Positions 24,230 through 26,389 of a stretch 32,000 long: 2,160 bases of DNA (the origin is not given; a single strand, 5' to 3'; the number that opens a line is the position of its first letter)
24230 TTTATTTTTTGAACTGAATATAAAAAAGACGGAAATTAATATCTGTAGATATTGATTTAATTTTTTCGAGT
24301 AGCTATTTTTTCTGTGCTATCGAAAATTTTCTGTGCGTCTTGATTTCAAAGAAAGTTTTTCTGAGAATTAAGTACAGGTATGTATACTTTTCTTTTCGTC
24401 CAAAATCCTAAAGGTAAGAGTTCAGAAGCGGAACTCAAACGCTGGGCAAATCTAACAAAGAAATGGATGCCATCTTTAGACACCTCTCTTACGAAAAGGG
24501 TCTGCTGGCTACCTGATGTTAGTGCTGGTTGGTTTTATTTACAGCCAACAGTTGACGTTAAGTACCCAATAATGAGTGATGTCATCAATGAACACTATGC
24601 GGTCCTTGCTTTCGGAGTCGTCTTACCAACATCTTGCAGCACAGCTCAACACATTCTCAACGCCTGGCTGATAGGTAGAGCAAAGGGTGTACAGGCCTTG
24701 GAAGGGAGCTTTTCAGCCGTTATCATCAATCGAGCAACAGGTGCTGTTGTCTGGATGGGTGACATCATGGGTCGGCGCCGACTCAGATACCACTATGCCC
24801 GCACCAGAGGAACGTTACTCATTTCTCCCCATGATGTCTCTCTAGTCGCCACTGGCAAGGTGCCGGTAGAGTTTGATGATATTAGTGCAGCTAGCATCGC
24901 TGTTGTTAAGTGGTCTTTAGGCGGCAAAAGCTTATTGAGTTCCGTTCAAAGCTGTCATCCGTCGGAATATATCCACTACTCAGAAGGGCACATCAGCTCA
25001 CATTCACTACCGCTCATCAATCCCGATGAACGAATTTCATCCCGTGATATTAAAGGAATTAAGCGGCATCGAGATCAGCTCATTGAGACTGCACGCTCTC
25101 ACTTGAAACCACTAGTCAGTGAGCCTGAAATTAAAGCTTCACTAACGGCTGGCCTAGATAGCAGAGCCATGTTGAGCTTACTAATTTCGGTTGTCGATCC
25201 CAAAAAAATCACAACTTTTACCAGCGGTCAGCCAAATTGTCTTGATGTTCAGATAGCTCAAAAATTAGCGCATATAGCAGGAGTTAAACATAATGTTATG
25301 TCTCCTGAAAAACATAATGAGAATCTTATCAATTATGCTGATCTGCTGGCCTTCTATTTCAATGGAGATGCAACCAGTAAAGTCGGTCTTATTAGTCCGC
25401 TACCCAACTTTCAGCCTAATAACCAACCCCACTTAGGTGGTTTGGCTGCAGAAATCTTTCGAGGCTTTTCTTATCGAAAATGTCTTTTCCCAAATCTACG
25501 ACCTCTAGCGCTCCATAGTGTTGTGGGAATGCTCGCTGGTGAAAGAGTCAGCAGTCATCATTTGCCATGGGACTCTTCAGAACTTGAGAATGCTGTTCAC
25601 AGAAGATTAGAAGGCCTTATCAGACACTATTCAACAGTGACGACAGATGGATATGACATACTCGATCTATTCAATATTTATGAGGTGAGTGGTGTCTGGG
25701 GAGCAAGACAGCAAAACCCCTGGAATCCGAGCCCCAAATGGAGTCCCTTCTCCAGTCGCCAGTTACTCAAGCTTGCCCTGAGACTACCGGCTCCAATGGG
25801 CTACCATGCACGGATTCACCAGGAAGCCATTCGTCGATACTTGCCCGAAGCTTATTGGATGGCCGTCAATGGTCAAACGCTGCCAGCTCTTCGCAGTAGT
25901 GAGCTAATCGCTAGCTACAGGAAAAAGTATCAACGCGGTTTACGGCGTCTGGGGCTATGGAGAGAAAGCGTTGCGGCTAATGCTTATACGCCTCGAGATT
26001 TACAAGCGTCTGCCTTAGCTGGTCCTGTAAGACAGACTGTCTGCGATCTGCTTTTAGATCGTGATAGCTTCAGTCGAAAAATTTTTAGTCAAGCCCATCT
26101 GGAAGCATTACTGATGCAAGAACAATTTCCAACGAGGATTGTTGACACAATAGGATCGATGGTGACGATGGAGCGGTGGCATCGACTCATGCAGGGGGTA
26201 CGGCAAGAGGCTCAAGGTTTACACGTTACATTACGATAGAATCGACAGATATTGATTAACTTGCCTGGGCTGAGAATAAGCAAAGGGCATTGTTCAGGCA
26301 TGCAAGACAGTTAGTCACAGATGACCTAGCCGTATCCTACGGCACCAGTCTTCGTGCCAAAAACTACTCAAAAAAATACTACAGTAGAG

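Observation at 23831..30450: AT-rich, HIP1-free three-gene island of unassigned function: Cys-less AsnB-like enzyme, double-propeller BNR protein and sulfotransferase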

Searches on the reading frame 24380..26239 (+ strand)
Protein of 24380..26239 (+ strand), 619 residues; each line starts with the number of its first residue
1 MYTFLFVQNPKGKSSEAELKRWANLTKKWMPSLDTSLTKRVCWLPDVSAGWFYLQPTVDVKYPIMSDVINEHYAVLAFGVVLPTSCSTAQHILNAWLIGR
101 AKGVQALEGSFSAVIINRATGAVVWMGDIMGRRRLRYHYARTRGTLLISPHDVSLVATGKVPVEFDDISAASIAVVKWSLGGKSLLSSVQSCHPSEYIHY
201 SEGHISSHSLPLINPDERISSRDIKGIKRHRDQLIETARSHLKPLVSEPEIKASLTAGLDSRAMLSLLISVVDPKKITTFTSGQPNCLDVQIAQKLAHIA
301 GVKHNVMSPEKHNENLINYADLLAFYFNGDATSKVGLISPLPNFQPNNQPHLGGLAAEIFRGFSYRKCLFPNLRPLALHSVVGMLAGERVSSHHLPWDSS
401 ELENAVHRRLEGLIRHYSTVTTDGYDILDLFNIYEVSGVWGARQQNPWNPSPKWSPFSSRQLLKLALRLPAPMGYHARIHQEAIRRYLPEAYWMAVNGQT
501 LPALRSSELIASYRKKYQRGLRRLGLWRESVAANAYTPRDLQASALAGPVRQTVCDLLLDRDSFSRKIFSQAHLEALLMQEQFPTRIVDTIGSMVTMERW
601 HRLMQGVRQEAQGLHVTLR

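Call 5: search_protein_families(library=pfam, proteins=[window:24380-26239:+], max_evalue=0.01)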
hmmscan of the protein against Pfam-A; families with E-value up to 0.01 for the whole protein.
window:24380-26239:+ (619 aa): 1 family
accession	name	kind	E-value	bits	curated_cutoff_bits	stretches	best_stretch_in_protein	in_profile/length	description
PF00733.27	Asn_synthase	-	0.0011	19.1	21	0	245-307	14-77/354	Asparagine synthase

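Call 6: search_protein_families(library=ncbifam, proteins=[window:24380-26239:+], max_evalue=0.01)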
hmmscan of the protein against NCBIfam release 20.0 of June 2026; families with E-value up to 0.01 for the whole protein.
window:24380-26239:+ (619 aa): 3 families
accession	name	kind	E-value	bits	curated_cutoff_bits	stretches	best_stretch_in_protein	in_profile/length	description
TIGR01536.1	asn_synth_AEB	equivalog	3.2e-11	42.9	267.1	1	92-308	105-314/517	asparagine synthase (glutamine-hydrolyzing)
TIGR03108.1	eps_aminotran_1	hypoth_equivalog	6.7e-06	25.1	816.9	1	77-318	90-329/628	XrtA/PEP-CTERM system amidotransferase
TIGR03104.1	trio_amidotrans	equivalog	2.8e-05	22.5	570.1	1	87-283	99-294/589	N-acetylglutaminylglutamine amidotransferase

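Call 7: find_encoding_contigs(protein=window:24380-26239:+, flank=10000, max_places=6)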
Protein window:24380-26239:+ (619 aa): no gene with exactly this product is on record in the collection.

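Call 14: find_homologous_proteins(query=window:24380-26239:+)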
Query window:24380-26239:+ (619 aa): 21 proteins with E <= 0.001 among 8000 candidates.
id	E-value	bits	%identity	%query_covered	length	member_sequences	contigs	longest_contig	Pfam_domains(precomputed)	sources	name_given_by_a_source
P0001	0.0e+0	1264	100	90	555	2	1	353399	-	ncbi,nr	ncbi:hypothetical protein [Acaryochloris thomasi]|nr:hypothetical protein [Acaryochloris thomasi]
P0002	0.0e+0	1068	74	100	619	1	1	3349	-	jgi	jgi:hypothetical protein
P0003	2.4e-145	504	42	99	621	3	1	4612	-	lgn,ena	-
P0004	9.2e-132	459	41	99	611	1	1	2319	-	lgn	-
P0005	2.7e-130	454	38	99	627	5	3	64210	-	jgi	jgi:hypothetical protein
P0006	1.6e-129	452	40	99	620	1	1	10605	PF13537.12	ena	-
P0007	5.5e-128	447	37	99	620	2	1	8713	-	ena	-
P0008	8.1e-128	446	39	99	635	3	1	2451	-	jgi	jgi:hypothetical protein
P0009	1.2e-126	442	37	99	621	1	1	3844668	-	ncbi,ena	-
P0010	3.6e-126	441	40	96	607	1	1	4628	-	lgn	-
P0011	5.8e-121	423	38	99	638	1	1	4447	PF13537.12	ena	-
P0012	7.9e-119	416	40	81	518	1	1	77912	-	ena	-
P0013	1.8e-115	405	38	94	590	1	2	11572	-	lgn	-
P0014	1.1e-99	353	37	99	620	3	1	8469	PF13537.12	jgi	-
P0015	1.2e-91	327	33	99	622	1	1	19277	-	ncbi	-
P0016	8.1e-91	324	34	99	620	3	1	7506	-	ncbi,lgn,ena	-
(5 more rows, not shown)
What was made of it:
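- Tried and rejected: Exact-sequence look-up of the 619-aa ORF found nothing, because NCBI annotates a 555-aa version (calls 7 and 14).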

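Call 18: find_encoding_contigs(protein=P0002, flank=10000, max_places=4)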
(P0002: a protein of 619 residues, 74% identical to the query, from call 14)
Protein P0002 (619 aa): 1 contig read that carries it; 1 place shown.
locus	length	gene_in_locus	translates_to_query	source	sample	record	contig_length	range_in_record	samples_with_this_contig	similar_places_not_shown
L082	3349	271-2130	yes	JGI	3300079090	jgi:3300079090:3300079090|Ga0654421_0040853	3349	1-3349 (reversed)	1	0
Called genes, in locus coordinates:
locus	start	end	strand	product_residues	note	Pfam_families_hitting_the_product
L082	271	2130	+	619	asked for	-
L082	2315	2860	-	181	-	PF22785:Tc-R-P, PF00782:DSPc, PF05706:CDKN3, PF22741:PTP-NADK (faint), PF22784:PTP-SAK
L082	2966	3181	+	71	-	-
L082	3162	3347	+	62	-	?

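Call 19: find_encoding_contigs(protein=P0005, flank=10000, max_places=4)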
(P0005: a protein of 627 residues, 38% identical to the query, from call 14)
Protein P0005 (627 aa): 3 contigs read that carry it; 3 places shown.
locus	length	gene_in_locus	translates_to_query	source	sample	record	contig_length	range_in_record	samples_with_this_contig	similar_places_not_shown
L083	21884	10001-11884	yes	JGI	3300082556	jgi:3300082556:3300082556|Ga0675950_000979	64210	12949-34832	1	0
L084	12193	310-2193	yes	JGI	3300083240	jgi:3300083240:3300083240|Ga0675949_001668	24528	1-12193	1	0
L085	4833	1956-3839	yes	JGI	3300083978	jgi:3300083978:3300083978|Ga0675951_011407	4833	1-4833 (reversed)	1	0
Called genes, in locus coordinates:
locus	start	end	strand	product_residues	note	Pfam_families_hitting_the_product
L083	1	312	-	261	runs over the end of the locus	PF08867:FRG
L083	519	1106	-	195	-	-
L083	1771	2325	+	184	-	-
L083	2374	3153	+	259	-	PF03734:YkuD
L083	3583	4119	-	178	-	PF01661:Macro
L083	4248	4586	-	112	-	PF01588:tRNA_bind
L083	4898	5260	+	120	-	-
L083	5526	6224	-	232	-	PF01844:HNH, PF14279:HNH_5 (weak)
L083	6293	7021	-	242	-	PF19583:ODP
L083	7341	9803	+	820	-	PF01935:DUF87 (faint)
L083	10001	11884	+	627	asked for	-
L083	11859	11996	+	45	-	-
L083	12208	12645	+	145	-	PF11075:DUF2780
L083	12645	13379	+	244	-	PF11172:DUF2959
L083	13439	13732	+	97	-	PF04226:Transgly_assoc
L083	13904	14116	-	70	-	-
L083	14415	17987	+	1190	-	PF05170:AsmA (faint), PF05359:DUF748, PF27051:TamB_N (weak)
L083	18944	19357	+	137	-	-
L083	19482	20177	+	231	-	-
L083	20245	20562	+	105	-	-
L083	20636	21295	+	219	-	-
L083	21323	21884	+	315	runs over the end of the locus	-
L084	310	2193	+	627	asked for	-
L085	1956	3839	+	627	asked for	-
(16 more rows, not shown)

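Call 20: search_protein_families(library=padloc, proteins=[window:24380-26239:+, L083:7341-9803:+, L083:10001-11884:+], max_evalue=0.01)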
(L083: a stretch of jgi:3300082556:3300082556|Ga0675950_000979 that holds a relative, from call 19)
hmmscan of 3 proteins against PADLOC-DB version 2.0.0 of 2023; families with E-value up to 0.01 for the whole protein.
window:24380-26239:+ (619 aa): 0 families

L083:7341-9803:+ (820 aa): 6 families
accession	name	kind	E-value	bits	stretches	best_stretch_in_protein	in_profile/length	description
PDLC04140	mad8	-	1.4e-09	35.9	1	37-383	28-245/314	mads_8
PDLC01055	HerA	-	2.3e-07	28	1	328-404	417-491/532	Type III coevolved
PDLC04103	HerA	-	3.9e-07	26.8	1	355-400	473-518/579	-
PDLC04105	HerA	-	1.1e-06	25.5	1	36-78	166-209/576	-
PDLC04100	HerA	-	1.9e-05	21.5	1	355-411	472-528/580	-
PDLC02185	HerA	-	9.2e-05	19.3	1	354-409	477-532/585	-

L083:10001-11884:+ (627 aa): 0 families

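Call 21: find_encoding_contigs(protein=P0009, flank=10000, max_places=2)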
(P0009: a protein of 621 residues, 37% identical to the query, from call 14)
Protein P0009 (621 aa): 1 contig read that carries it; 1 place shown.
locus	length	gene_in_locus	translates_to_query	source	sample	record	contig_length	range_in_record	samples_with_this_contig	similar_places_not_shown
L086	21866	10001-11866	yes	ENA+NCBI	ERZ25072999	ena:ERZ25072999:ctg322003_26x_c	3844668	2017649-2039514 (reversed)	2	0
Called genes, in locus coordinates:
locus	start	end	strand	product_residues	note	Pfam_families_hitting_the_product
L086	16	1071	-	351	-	PF00092:VWA, PF01882:DUF58 (weak), PF06707:DUF1194 (faint), PF13519:VWA_2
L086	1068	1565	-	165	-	PF14316:DUF4381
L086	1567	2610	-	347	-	PF01882:DUF58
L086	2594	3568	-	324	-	PF20030:bpMoxR, PF07726:AAA_3, PF07728:AAA_5, PF17863:AAA_lid_2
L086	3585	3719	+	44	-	-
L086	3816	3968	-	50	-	PF19451:DUF5989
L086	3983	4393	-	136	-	PF19588:SxtJ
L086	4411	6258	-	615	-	PF02543:Carbam_trans_N, PF16861:Carbam_trans_C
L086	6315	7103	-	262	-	PF01738:DLH, PF00326:Peptidase_S9 (faint), PF02230:Abhydrolase_2 (weak)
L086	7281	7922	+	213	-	PF13505:OMP_b-brl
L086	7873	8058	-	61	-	-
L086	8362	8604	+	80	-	PF02604:PhdYeFM_antitox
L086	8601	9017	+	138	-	PF01850:PIN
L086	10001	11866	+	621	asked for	-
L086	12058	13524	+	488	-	-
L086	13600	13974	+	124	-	-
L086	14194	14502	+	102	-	-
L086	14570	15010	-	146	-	-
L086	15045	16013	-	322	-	PF01479:S4, PF00849:PseudoU_synth_2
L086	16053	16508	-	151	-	PF02823:ATP-synt_DE_N, PF00401:ATP-synt_DE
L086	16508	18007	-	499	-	PF02874:ATP-synt_ab_N, PF00006:ATP-synt_ab, PF22919:ATP-synt_VA_C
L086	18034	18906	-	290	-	PF00231:ATP-synt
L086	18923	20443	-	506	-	PF02874:ATP-synt_ab_N, PF00006:ATP-synt_ab, PF00306:ATP-synt_ab_C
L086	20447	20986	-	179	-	PF00213:OSCP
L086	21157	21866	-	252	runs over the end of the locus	PF00215:OMPdecase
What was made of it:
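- L082 has a phosphatase, L083 a HerA-like ATPase and L086 a PIN toxin-antitoxin pair (calls 18, 19, 21).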

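Call 22: find_encoding_contigs(protein=P0012, flank=10000, max_places=2)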
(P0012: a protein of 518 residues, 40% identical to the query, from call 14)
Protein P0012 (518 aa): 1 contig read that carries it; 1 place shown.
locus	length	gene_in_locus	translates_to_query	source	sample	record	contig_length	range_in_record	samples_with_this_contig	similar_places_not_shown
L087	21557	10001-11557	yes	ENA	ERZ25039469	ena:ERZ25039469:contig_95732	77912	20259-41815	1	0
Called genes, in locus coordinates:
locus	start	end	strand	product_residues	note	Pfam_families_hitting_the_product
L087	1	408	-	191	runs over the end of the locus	-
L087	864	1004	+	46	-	PF16221:HTH_47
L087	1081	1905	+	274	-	-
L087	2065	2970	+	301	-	PF01063:Aminotran_4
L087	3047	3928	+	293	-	PF00685:Sulfotransfer_1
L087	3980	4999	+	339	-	-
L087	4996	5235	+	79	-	-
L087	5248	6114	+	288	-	PF01061:ABC2_membrane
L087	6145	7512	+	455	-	PF00005:ABC_tran, PF13304:AAA_21 (faint), PF14524:Wzt_C (weak)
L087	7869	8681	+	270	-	PF13649:Methyltransf_25 (weak), PF08241:Methyltransf_11, PF13847:Methyltransf_31 (faint), PF03269:DUF268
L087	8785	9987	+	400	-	PF01633:Choline_kinase (weak), PF01636:APH (weak)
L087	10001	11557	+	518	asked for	-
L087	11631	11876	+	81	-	-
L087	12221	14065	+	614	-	PF13522:GATase_6, PF13537:GATase_7, PF00733:Asn_synthase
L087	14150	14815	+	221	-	PF13641:Glyco_tranf_2_3, PF00535:Glycos_transf_2, PF10111:Glyco_tranf_2_2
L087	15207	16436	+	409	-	PF13439:Glyco_transf_4, PF13579:Glyco_trans_4_4 (faint), PF20706:GT4-conflict, PF00534:Glycos_transf_1, PF13692:Glyco_trans_1_4, PF13524:Glyco_trans_1_2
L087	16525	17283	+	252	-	PF13489:Methyltransf_23, PF01209:Ubie_methyltran (weak), PF08241:Methyltransf_11, PF08242:Methyltransf_12, PF13649:Methyltransf_25, PF13847:Methyltransf_31, PF20922:Anamorsin_N (faint)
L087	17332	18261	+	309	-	PF00535:Glycos_transf_2, PF10111:Glyco_tranf_2_2, PF13641:Glyco_tranf_2_3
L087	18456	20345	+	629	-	PF13522:GATase_6, PF13537:GATase_7, PF00733:Asn_synthase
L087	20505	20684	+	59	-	PF00535:Glycos_transf_2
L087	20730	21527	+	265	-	-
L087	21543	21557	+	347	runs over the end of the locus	PF03102:NeuB, PF08666:SAF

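Call 25: search_solved_structures(query=A1, max_evalue=1, show_alignments=2)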
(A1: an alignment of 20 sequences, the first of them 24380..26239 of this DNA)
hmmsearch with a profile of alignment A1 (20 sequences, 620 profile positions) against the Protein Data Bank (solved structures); distinct sequences matched with E-value up to 1: 6.
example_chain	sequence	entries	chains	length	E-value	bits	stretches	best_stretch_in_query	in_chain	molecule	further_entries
8sue_A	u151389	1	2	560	5.6e-07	31.7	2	243-371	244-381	Asparagine synthetase [glutamine-hydrolyzing]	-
6gq3_A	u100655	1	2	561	5.6e-07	31.7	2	243-371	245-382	Asparagine synthetase [glutamine-hydrolyzing]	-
9b6c_A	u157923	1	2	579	1.3e-05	27.2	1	243-371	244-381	Asparagine synthetase [glutamine-hydrolyzing]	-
7ylz_A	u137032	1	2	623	2.7e-05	26.2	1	86-281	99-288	hydroxyamidotransferase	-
4qkb_A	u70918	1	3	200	0.9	11.2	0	142-197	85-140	Alpha-ketoglutarate-dependent dioxygenase alkB homolog 7, mitochondrial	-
4qkd_A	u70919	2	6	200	0.92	11.2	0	142-197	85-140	Alpha-ketoglutarate-dependent dioxygenase alkB homolog 7, mitochondrial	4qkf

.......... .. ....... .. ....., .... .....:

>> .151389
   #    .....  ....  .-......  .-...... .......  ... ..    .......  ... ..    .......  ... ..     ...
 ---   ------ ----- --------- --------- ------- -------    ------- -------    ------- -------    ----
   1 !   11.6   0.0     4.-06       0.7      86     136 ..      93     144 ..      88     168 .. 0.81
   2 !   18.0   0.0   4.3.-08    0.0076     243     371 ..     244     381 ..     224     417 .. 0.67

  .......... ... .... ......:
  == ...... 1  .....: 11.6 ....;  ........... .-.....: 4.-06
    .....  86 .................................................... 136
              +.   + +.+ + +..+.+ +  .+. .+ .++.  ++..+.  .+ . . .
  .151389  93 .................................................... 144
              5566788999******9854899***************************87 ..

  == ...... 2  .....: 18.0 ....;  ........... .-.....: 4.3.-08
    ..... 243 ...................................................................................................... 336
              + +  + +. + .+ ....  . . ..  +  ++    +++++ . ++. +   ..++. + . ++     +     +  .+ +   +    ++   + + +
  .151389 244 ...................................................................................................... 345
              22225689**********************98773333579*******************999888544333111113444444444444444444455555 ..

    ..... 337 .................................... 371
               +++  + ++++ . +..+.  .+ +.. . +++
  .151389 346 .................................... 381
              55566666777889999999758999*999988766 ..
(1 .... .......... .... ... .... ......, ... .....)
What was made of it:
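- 25139..25165 (+): Degenerate PP-loop, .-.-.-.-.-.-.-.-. (aa 254-262). It aligns to the SGGxDS motif of canonical AsnB. HMM alignment to human ASNS from call 25.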

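Call 26: find_related_loci(query=A1, collection=metagenome_contigs, flank=10000)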
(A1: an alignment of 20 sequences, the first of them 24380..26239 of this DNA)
Query A1 (619 aa) in metagenome_contigs; peptide patterns used: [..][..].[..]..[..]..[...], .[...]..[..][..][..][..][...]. (x = any residue, [..] = any of these).
59 stretches matched a pattern; 7 encode a relative of the query (tblastn E <= 1e-3); 7 distinct loci.
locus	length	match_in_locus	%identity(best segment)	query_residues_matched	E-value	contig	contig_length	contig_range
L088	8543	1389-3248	38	1-614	6e-131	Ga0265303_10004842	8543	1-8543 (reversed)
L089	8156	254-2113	38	1-614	8e-131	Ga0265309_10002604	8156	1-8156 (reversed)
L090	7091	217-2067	34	1-612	3e-96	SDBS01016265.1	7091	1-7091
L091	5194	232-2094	32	1-614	1e-94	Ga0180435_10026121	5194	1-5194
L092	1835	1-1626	34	74-609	2e-86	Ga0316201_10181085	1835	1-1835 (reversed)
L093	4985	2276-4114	30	1-608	3e-80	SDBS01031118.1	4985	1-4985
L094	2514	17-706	39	388-611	2e-43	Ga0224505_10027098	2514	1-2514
